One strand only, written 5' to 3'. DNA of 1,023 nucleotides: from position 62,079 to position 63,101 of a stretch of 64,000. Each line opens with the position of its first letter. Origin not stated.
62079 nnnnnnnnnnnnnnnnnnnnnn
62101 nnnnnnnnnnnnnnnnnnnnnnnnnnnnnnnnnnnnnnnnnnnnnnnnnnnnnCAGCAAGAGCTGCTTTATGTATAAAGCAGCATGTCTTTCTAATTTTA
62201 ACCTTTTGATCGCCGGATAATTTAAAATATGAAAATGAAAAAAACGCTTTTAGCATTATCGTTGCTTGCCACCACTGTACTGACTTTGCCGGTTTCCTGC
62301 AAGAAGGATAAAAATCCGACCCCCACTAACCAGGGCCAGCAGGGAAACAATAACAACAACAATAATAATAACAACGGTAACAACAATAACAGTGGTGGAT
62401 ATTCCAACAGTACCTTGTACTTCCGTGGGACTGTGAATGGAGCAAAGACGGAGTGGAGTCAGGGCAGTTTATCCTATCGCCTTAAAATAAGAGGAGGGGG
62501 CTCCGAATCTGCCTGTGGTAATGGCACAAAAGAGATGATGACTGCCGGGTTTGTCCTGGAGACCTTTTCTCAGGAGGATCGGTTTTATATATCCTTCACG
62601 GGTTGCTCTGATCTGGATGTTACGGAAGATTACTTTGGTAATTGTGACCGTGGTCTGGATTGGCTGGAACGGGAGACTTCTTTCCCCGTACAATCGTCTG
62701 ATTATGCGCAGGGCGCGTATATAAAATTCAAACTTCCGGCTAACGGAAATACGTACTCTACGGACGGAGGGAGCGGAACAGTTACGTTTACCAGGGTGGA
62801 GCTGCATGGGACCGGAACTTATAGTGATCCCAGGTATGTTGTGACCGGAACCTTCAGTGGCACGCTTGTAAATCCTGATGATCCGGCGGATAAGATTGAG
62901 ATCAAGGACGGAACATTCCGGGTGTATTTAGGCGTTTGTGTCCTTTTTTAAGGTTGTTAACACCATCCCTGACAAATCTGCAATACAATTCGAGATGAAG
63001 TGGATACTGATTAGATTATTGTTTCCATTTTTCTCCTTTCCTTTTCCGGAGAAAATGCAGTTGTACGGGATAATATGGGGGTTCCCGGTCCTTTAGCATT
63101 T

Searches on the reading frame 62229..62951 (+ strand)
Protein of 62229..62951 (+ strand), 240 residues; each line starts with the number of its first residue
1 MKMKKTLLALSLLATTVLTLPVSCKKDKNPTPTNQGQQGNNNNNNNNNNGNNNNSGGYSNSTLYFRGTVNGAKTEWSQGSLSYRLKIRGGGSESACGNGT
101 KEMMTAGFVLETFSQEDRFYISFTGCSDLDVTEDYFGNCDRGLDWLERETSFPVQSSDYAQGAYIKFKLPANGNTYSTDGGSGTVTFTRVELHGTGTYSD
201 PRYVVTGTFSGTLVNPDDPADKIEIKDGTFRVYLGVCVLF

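Call 69: search_protein_families(library=pfam, proteins=[window:62229-62951:+], max_evalue=0.001)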
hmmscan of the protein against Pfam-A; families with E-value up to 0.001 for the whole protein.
window:62229-62951:+ (240 aa): 1 family
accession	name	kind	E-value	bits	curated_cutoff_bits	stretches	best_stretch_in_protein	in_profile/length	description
PF16428.10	DUF5025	-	1.1e-05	26.2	26.8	1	203-232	126-157/158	Domain of unknown function (DUF5025)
